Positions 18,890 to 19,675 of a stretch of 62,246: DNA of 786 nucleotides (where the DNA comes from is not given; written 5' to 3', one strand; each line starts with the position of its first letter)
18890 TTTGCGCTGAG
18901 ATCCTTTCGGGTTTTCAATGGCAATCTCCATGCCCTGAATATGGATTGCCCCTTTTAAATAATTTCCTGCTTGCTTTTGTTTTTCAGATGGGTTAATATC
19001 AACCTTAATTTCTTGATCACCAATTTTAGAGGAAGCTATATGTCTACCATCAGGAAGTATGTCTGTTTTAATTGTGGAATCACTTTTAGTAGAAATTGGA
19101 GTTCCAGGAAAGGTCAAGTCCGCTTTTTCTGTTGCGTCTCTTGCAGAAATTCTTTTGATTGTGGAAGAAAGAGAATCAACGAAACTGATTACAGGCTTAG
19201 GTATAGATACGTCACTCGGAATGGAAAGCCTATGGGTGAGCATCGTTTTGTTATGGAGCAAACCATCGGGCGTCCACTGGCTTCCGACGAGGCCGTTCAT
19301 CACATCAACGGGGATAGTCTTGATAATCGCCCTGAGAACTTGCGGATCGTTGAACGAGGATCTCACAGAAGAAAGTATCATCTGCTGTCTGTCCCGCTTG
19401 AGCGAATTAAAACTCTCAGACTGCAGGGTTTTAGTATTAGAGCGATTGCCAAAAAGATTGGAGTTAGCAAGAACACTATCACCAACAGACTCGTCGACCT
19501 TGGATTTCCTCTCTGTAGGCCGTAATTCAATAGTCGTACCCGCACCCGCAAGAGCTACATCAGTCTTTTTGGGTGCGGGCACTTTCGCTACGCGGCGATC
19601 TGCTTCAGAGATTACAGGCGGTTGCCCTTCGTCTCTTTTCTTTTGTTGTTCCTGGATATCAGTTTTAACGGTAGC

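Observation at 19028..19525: Intact HNH endonuclease gene nested antisense and codon-aligned inside a virion ORF that remains open across it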

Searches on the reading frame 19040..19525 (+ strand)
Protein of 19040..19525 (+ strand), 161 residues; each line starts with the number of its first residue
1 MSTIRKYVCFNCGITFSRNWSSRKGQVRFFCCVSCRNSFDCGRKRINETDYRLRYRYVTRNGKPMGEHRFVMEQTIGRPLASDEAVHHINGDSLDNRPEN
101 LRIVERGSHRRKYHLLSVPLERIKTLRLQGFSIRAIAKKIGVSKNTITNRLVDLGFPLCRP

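Call 3: search_protein_families(library=pfam, proteins=[window:19040-19525:+], max_evalue=0.01)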
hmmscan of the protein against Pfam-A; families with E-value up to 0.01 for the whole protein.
window:19040-19525:+ (161 aa): 7 families
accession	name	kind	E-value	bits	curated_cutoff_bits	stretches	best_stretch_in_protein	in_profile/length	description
PF13392.12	HNH_3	-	9.9e-10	38.3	24.8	1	68-109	4-44/46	HNH endonuclease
PF13936.12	HTH_38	-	3.6e-07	30.3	27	1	121-149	11-39/44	Helix-turn-helix domain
PF02796.21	HTH_7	-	0.00016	22.2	23.8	1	111-147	4-38/45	Helix-turn-helix domain of resolvase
PF13384.12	HTH_23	-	0.0009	19.4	24.6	1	125-149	12-36/50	Homeodomain-like domain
PF18024.7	HTH_50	-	0.0011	19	27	1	132-151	25-44/50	Helix-turn-helix domain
PF01381.28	HTH_3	-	0.002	18.6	23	1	123-149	1-28/55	Helix-turn-helix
PF08281.18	Sigma70_r4_2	-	0.0028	17.7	25.7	1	127-151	23-47/54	Sigma-70, region 4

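Call 10: find_homologous_proteins(query=window:19040-19525:+, max_evalue=0.001)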
Query window:19040-19525:+ (161 aa): 510 proteins with E <= 0.001 among 553 candidates; the best 120 are listed.
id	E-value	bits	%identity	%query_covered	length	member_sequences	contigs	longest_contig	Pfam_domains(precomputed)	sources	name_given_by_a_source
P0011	1.6e-46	176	52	100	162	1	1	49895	PF13392.13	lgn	-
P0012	1.2e-35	141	44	94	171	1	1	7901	PF13392.13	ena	-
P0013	9.7e-30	122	61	58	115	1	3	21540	PF19575.6,PF13392.13,PF07750.18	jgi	jgi:hypothetical protein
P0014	5.4e-18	83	48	63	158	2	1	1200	PF13392.13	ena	-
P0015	1.8e-17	82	44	68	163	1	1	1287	PF13392.13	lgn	-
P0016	6.8e-17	80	41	71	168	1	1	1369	PF13392.13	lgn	-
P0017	1.1e-16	79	40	74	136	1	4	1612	PF13392.13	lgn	-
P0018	2.4e-15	75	39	65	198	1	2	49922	PF13392.13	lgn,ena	-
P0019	7.5e-15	73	40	63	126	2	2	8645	PF13392.13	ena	-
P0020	9.3e-15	73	45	66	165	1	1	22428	PF13392.13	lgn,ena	-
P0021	6.1e-14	70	39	65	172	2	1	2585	PF13392.13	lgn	-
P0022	1.4e-13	69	65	34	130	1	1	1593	PF13392.13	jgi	jgi:hypothetical protein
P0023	2.7e-13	68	48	55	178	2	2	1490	PF13392.13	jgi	jgi:hypothetical protein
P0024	2.7e-13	68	67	27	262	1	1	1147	PF13384.13,PF13518.13,PF01381.29,PF13392.13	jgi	jgi:hypothetical protein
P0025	3.7e-13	68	41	66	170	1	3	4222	PF13392.13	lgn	-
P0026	4.9e-13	67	37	76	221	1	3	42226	PF13392.13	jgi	jgi:hypothetical protein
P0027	7.5e-13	67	57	41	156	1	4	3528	PF13392.13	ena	-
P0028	8.4e-13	66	46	51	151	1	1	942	PF13392.13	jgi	jgi:hypothetical protein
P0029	1.4e-12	66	40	63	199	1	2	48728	PF13392.13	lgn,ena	-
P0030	1.7e-12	65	48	48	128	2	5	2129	PF13392.13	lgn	-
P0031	1.9e-12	65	71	30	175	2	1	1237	PF13392.13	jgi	jgi:hypothetical protein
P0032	2.0e-12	65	40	63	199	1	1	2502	PF13392.13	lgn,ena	-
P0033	2.4e-12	65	38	59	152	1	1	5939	PF13936.13,PF13392.13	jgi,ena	-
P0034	3.6e-12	64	51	47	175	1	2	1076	PF13392.13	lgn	-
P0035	4.2e-12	64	69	30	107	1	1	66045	PF13392.13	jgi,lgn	jgi:hypothetical protein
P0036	5.2e-12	64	71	30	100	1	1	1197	PF13392.13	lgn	-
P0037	5.5e-12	64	59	34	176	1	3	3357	PF13392.13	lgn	-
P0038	5.5e-12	64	36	79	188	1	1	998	PF13392.13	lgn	-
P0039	8.0e-12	63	53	39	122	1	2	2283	PF13392.13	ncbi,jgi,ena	-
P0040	9.1e-12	63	43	63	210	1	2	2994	PF08279.19,PF02796.22,PF13542.13,PF04545.23,PF13392.13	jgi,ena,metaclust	metaclust:\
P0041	9.3e-12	63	39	67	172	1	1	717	PF13392.13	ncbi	-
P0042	1.1e-11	63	56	39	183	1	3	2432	PF13392.13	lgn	-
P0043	1.1e-11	63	60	36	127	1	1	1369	PF13392.13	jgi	jgi:hypothetical protein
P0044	1.2e-11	63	42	65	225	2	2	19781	PF13392.13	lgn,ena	-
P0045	1.2e-11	63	59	36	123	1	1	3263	PF07460.17,PF13392.13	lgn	-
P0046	1.3e-11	63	41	58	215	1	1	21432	PF13392.13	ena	-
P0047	1.5e-11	62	62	34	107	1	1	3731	PF13392.13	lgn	-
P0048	1.8e-11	62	37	81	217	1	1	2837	PF13392.13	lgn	-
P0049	2.1e-11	62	56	34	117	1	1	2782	PF13392.13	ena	-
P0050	2.4e-11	62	40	67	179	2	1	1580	PF13392.13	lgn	-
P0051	2.4e-11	62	40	51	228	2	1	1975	PF18024.8,PF13392.13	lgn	-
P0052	3.8e-11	61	42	58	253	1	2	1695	PF12728.14,PF13384.13,PF01498.25,PF02796.22,PF13392.13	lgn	-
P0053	3.9e-11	61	40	61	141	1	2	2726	PF13392.13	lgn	-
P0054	4.8e-11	61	59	35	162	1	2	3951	PF07460.17,PF13392.13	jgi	jgi:hypothetical protein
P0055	5.3e-11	61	32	66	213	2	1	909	PF13936.13,PF02796.22,PF13392.13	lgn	-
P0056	5.3e-11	61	53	39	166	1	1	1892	PF13392.13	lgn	-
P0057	9.2e-11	60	48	42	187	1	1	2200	PF13392.13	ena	-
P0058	9.3e-11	60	63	30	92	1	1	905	PF13392.13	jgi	jgi:HNH endonuclease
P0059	9.4e-11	60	50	42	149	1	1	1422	PF13392.13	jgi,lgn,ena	-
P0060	1.0e-10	60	66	29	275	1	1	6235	PF13392.13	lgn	-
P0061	1.1e-10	60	72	27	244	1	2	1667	PF13392.13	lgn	-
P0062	1.3e-10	59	56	35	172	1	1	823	PF13392.13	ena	-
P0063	1.5e-10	59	36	63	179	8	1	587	PF13392.13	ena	-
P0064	1.6e-10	59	68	23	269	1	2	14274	PF08279.19,PF13384.13,PF13518.13,PF02796.22,PF01381.29,PF08281.19,PF13412.13,PF13936.13,PF13551.13,PF07638.18,PF04545.23,PF13392.13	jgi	jgi:predicted transcriptional regulator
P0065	1.6e-10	59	66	29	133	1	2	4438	PF13392.13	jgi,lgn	-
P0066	1.6e-10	59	65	30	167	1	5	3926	PF13392.13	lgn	-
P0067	1.9e-10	59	54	43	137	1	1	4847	PF13392.13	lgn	-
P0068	2.0e-10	59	38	66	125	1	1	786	PF13392.13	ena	-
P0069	2.1e-10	59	48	53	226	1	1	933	PF12840.14,PF13392.13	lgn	-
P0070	2.3e-10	59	65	30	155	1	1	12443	PF13392.13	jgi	jgi:hypothetical protein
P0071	3.6e-10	58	54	35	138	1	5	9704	PF13392.13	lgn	-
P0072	3.7e-10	58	53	34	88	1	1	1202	PF13392.13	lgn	-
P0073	4.3e-10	58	55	35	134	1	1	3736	PF13392.13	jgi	jgi:hypothetical protein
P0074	4.4e-10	58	40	63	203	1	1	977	PF13392.13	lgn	-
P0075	4.4e-10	58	65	29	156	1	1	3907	PF13392.13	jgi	-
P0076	5.7e-10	57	60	28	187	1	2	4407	PF13392.13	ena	-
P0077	5.7e-10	57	45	47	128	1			PF13392.13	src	-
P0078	5.9e-10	57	69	26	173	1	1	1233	PF13392.13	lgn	-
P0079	6.0e-10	57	40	63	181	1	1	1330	PF13392.13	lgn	-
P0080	6.2e-10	57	60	36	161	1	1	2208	PF13392.13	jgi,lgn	jgi:hypothetical protein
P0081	6.6e-10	57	33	65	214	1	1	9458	PF13392.13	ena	-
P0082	6.7e-10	57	34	66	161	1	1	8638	PF13392.13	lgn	-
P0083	7.2e-10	57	46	37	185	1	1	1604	PF13392.13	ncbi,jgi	jgi:hypothetical protein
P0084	8.5e-10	57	57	35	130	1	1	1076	PF13392.13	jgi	jgi:hypothetical protein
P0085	8.7e-10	57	54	35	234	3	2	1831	PF24001.2,PF13392.13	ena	-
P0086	9.0e-10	57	62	28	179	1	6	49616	PF13392.13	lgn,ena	-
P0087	9.9e-10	56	62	26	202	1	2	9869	PF13384.13,PF13936.13,PF13518.13,PF02796.22,PF13392.13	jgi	jgi:DNA-binding CsgD family transcriptional regulator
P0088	1.0e-9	56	41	63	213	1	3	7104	PF13392.13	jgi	jgi:hypothetical protein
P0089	1.1e-9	56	45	41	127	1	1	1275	PF13392.13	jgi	jgi:hypothetical protein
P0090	1.1e-9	56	46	50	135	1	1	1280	PF13392.13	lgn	-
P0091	1.1e-9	56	56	34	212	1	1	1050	PF13392.13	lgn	-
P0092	1.1e-9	56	39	60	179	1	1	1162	PF13392.13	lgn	-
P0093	1.1e-9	56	65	27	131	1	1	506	PF13392.13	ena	-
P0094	1.2e-9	56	63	27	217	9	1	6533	PF13392.13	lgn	-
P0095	1.3e-9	56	51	42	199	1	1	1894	PF13392.13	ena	-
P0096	1.3e-9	56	46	43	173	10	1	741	PF13392.13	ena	-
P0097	1.3e-9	56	58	27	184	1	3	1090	PF13392.13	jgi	-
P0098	1.4e-9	56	68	23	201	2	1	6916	PF19575.6,PF13384.13,PF04545.23,PF13392.13,PF08281.19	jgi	jgi:transposase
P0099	1.4e-9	56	38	70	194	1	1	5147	PF13392.13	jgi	jgi:hypothetical protein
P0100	2.1e-9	55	64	28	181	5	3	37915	PF13392.13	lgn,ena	-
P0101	2.1e-9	55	33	68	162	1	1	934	PF13392.13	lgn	-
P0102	2.1e-9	55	34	68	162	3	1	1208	PF13392.13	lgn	-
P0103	2.1e-9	55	31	68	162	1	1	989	PF13392.13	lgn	-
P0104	2.1e-9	55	56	31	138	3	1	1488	PF13936.13,PF13392.13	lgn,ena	-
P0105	2.1e-9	55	50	37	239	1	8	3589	PF13392.13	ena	-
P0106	2.1e-9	55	52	43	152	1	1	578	PF13392.13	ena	-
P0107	2.3e-9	55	62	32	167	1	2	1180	PF13392.13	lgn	-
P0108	2.4e-9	55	57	30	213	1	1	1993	PF07460.17,PF13392.13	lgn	-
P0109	2.5e-9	55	49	35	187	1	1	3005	PF13392.13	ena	-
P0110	3.0e-9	55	47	44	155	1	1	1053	PF13392.13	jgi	jgi:hypothetical protein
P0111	3.1e-9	55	48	45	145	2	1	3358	PF13392.13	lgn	-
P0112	3.2e-9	55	55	34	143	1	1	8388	PF13392.13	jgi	jgi:predicted Zn-ribbon and HTH transcriptional regulator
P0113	3.4e-9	55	65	30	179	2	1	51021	PF13392.13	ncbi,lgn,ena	-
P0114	3.5e-9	55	46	48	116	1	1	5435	PF13392.13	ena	-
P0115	3.8e-9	55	60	31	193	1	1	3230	PF13392.13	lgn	-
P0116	4.2e-9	54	64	28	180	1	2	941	PF06467.21,PF13392.13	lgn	-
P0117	4.2e-9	54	63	30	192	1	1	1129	PF13392.13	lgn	-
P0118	4.3e-9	54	50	44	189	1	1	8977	PF13392.13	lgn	-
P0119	4.5e-9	54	64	30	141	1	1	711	PF13392.13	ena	-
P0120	4.6e-9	54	51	34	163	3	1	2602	PF13392.13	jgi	-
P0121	4.8e-9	54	39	62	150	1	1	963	PF13392.13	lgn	-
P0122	5.2e-9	54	48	39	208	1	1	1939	PF13392.13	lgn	-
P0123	5.4e-9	54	64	28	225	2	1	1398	PF13392.13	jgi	jgi:hypothetical protein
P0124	5.7e-9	54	54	38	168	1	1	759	PF13392.13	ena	-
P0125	6.1e-9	54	64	26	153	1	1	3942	PF13392.13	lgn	-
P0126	6.7e-9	54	40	66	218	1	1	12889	PF13392.13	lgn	-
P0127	6.7e-9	54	51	35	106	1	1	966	PF13392.13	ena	-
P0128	6.9e-9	54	47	45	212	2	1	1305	PF13392.13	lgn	-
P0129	7.1e-9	54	34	70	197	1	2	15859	PF13392.13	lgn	-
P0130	7.2e-9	54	59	23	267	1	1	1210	PF13392.13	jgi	jgi:predicted RNA-binding Zn-ribbon protein involved in translation (DUF1610 family)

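Call 12: find_encoding_contigs(protein=P0011, flank=6000, max_places=4)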
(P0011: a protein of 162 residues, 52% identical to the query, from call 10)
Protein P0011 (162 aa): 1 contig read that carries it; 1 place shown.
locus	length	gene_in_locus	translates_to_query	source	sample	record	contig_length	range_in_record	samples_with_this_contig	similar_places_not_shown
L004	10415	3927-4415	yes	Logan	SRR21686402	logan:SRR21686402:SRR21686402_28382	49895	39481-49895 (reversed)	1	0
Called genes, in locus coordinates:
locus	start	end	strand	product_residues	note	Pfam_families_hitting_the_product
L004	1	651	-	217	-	?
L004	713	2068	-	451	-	-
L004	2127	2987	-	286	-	-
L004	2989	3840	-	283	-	PF18823:InPase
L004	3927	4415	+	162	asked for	PF13392:HNH_3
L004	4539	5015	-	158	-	-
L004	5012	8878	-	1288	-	PF13641:Glyco_tranf_2_3, PF00535:Glycos_transf_2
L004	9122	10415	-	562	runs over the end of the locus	PF04860:Phage_portal (faint)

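Call 18: find_encoding_contigs(protein=P0012, flank=6000, max_places=3)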
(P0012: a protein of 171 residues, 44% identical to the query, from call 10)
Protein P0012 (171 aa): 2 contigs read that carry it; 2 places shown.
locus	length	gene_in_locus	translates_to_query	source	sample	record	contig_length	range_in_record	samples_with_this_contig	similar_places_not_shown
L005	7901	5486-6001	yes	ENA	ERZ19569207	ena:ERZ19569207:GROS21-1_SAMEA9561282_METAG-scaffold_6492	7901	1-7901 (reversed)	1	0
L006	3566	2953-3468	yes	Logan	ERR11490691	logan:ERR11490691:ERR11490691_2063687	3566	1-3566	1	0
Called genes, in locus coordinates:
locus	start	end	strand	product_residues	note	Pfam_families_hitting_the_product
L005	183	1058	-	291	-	-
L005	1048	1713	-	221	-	-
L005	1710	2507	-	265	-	-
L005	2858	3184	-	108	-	PF13560:HTH_31 (faint), PF01381:HTH_3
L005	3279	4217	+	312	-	PF14338:Mrr_N, PF04471:Mrr_cat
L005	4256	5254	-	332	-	-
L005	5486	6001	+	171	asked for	PF13392:HNH_3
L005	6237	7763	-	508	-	-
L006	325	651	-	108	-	PF13560:HTH_31 (faint), PF01381:HTH_3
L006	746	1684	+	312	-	PF14338:Mrr_N, PF04471:Mrr_cat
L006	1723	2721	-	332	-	-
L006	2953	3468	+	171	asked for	PF13392:HNH_3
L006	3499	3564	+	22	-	?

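Call 19: find_encoding_contigs(protein=P0013, flank=6000, max_places=3)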
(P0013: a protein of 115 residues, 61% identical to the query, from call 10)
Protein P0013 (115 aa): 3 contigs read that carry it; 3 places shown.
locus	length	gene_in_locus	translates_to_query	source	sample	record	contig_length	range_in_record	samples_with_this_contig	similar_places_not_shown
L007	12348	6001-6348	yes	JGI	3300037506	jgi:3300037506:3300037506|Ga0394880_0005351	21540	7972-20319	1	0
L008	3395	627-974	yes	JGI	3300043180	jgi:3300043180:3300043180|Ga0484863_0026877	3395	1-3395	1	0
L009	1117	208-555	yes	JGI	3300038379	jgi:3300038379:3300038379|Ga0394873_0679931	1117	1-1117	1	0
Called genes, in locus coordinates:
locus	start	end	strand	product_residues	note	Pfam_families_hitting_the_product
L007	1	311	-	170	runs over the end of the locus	-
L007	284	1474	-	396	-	-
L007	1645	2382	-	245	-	-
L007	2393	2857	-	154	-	-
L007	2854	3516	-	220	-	-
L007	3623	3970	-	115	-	PF08765:Mor (weak)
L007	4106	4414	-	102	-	-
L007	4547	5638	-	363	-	PF04002:RadC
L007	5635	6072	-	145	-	-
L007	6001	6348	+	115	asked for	PF13392:HNH_3, PF19575:HTH_58 (weak), PF07750:GcrA (weak)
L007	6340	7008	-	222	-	PF18823:InPase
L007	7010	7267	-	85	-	-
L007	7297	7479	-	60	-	-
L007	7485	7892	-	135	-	-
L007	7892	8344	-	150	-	-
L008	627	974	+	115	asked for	PF13392:HNH_3, PF19575:HTH_58 (weak), PF07750:GcrA (weak)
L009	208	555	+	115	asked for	PF13392:HNH_3, PF19575:HTH_58 (weak), PF07750:GcrA (weak)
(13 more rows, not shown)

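Call 22: find_related_loci(query=window:19040-19525:+, collection=viral_contigs, flank=3000)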
Query window:19040-19525:+ (161 aa) in viral_contigs; peptide patterns used: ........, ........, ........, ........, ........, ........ (x = any residue, [..] = any of these).
33 stretches matched a pattern; 10 encode a relative of the query (tblastn E <= 1e-3); 10 distinct loci.
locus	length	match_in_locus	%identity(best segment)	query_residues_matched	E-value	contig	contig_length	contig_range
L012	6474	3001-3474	59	1-158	2e-66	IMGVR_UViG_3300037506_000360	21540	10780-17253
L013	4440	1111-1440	42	1-109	2e-17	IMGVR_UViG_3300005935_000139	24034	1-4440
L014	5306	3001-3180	56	49-109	7e-16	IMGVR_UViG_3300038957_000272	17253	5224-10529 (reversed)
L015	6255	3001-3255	40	43-119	2e-13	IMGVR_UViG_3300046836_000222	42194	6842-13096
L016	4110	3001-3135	58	67-111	2e-13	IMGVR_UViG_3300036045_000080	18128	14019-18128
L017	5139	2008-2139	64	67-110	3e-13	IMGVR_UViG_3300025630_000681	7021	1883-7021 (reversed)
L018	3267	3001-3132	64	67-110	3e-13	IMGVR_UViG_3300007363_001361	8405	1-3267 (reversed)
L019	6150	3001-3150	52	67-116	3e-12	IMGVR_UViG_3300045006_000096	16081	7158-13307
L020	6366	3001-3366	34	1-115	5e-11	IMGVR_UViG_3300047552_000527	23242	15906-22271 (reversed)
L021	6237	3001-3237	41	31-109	3e-10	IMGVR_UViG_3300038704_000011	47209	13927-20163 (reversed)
